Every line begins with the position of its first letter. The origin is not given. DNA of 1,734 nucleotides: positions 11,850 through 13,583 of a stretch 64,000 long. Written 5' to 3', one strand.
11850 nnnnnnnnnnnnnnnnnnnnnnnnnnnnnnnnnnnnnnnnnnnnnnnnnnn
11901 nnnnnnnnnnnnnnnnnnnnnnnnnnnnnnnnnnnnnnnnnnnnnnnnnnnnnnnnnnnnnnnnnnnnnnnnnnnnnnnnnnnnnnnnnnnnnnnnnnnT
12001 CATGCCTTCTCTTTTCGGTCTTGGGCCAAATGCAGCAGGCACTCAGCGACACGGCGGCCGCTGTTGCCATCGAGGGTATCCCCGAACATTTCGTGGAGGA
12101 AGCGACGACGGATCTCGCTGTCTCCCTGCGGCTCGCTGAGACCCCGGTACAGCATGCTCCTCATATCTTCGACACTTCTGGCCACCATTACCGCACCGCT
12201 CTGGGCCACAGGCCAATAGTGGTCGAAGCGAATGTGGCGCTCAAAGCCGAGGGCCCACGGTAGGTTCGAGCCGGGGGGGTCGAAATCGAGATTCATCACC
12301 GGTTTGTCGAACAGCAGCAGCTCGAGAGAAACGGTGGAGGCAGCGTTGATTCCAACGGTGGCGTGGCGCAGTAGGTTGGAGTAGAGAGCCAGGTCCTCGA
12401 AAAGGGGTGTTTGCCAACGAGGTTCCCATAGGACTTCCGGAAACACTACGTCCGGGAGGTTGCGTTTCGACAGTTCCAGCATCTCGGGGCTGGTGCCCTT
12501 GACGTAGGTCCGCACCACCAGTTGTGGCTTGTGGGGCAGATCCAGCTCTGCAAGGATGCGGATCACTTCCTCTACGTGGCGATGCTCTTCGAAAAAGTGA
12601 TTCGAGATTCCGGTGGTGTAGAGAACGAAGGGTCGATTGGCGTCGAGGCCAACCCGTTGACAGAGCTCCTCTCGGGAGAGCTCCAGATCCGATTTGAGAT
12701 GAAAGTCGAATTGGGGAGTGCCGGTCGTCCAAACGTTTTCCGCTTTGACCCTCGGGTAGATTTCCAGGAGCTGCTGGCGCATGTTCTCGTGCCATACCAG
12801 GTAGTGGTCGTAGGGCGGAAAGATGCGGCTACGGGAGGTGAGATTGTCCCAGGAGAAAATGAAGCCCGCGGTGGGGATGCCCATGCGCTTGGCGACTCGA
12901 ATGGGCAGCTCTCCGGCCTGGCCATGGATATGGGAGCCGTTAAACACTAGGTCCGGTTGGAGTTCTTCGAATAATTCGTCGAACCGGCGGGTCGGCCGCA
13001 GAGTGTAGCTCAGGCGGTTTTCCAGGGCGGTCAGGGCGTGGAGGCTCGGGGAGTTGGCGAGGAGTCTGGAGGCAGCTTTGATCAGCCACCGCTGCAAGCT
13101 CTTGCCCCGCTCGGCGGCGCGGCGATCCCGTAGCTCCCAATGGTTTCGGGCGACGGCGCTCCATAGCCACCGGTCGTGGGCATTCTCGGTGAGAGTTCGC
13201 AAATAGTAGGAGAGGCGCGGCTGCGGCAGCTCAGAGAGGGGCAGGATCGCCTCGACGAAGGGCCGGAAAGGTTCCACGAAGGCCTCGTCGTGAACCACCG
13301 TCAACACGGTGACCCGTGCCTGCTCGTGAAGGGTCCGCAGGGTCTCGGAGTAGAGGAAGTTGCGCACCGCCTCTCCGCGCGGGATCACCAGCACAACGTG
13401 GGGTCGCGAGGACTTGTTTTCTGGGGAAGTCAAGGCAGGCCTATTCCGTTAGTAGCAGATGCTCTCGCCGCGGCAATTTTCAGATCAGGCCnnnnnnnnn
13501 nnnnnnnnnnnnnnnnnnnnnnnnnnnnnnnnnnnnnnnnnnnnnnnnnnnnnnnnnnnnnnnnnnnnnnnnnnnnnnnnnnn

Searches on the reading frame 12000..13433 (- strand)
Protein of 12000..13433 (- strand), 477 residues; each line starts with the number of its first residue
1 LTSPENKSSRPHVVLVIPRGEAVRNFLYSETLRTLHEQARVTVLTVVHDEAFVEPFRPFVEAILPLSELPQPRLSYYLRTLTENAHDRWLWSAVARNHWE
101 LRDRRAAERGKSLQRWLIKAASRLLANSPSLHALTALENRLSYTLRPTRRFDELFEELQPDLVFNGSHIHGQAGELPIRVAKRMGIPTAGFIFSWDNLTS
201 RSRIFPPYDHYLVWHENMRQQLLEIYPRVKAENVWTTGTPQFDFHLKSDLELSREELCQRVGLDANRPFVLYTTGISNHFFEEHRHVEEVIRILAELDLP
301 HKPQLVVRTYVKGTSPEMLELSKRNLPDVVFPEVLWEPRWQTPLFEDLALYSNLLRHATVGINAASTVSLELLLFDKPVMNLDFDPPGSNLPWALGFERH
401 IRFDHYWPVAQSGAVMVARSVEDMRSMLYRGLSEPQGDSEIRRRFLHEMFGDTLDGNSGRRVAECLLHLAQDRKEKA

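Call 6: search_protein_families(library=pfam, proteins=[window:12000-13433:-], max_evalue=0.0001)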
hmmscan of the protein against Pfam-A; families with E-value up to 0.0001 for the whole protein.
window:12000-13433:- (477 aa): 0 families

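Call 7: search_protein_families(library=ncbifam, proteins=[window:12000-13433:-], max_evalue=0.001)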
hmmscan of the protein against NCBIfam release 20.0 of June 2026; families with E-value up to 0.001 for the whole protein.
window:12000-13433:- (477 aa): 1 family
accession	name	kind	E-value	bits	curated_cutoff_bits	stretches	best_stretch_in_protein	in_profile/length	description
NF046086.1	BFO_1060_trans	domain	1.2e-11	44.4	200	1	137-292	23-186/365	BFO_1060 family glycosyltransferase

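Call 83: search_protein_families(library=pfam, proteins=[window:12000-13433:-], max_evalue=1)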
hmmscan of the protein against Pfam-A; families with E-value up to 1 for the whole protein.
window:12000-13433:- (477 aa): 2 families
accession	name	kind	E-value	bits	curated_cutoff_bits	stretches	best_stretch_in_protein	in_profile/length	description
PF13439.12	Glyco_transf_4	-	0.00091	19.7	28.5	1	137-224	50-150/170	Glycosyltransferase Family 4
PF04464.20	Glyphos_transf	-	0.054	12.9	22.1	1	199-273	126-198/367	CDP-Glycerol:Poly(glycerophosphate) glycerophosphotransferase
